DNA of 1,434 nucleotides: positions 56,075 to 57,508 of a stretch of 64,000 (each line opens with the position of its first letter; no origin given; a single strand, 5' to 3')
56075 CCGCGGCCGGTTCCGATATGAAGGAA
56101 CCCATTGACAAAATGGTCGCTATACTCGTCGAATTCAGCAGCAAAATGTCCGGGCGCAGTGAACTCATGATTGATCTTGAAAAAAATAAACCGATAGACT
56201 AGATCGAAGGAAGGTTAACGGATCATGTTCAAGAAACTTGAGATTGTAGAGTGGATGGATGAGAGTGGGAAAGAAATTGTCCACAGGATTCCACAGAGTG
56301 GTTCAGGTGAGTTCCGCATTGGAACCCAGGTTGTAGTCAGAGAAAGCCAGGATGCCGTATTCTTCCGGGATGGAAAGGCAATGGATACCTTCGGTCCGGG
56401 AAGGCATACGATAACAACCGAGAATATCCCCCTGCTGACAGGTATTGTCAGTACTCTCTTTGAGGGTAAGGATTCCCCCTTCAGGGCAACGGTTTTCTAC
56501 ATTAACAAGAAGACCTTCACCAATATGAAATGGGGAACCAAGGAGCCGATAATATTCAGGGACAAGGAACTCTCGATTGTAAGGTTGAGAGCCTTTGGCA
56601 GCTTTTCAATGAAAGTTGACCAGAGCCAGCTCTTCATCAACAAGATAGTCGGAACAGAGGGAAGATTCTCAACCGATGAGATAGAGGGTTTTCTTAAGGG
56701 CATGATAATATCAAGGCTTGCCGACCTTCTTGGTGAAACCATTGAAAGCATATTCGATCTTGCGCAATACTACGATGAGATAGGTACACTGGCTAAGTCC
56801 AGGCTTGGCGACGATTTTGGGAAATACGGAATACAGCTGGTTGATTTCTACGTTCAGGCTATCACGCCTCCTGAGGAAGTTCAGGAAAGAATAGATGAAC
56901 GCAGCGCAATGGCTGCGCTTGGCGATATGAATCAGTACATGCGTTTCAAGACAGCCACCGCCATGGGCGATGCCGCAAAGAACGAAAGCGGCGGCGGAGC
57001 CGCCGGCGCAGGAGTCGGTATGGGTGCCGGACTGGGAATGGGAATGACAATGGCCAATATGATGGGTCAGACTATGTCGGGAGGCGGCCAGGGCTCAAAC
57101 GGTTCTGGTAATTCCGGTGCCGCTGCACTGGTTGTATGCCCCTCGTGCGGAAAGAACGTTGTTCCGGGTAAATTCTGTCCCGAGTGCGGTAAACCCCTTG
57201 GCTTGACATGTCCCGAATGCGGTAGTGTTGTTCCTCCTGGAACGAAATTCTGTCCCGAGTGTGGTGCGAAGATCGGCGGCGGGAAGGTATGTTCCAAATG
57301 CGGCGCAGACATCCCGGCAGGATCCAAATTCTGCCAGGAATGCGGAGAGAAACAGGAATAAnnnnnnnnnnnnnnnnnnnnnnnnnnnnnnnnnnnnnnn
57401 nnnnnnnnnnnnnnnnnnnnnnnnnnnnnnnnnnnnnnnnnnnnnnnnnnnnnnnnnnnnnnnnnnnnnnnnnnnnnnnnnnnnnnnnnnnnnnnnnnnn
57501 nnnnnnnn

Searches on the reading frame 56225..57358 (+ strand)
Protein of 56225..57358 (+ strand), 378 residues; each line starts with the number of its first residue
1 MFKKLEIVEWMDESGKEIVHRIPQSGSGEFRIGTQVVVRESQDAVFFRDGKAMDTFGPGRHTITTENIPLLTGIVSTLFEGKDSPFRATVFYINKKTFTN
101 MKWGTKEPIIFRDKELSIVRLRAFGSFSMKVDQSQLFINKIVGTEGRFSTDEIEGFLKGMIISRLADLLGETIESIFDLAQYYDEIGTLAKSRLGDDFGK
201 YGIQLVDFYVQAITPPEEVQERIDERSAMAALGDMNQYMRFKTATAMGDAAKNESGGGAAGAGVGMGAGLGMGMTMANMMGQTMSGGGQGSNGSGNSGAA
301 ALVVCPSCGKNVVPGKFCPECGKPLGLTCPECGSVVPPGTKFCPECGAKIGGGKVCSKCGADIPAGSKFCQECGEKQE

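Call 3: search_protein_families(library=pfam, proteins=[window:56225-57358:+], max_evalue=1)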
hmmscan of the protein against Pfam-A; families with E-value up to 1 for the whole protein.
window:56225-57358:+ (378 aa): 18 families
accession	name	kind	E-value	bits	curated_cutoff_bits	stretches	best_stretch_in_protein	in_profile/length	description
PF13421.11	Band_7_1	-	7.5e-60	202.6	24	1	19-230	1-210/211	SPFH domain-Band 7 family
PF13240.11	Zn_Ribbon_1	-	6.4e-16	58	25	3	329-349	2-22/23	zinc-ribbon domain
PF12773.13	DZR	-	8e-16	58.4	27.3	2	305-347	1-45/45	Double zinc ribbon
PF13248.11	Zn_ribbon_3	-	5.7e-13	48.3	27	3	328-350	4-26/26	zinc-ribbon domain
PF01145.31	Band_7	-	1.9e-12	48.1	23.6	1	37-232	2-164/176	SPFH domain / Band 7 family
PF17032.10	Zn_ribbon_15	-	7e-09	36.8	28.9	3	328-347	54-73/73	zinc-ribbon family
PF18912.6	DZR_2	-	1.2e-06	28.7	27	2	328-373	9-55/56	Double zinc ribbon domain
PF24463.1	DUF7577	-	7.6e-06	25.9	28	2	327-349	3-25/27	Domain of unknown function (DUF7577)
PF07191.17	Zn_ribbon_6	-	0.00028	21.3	25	1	303-335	17-48/67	Double zinc ribbon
PF24460.1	DUF7575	-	0.0011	18.8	28.5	1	327-349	4-26/28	Domain of unknown function (DUF7575)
PF01529.25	DHHC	-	0.006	17.1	28.7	1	352-374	4-26/133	DHHC palmitoyltransferase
PF12172.15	zf-ChsH2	-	0.011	15.9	23.2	1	327-348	12-33/37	ChsH2, rubredoxin-like zinc ribbon domain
PF10571.15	UPF0547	-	0.014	15.9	29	1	328-347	2-21/26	Uncharacterised protein family UPF0547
PF18439.7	zf_UBZ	-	0.018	15.2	25.6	0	328-338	4-14/32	Ubiquitin-Binding Zinc Finger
PF03119.21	DNA_ligase_ZBD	-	0.085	13.2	25.8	0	343-350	2-9/27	NAD-dependent DNA ligase C4 zinc finger domain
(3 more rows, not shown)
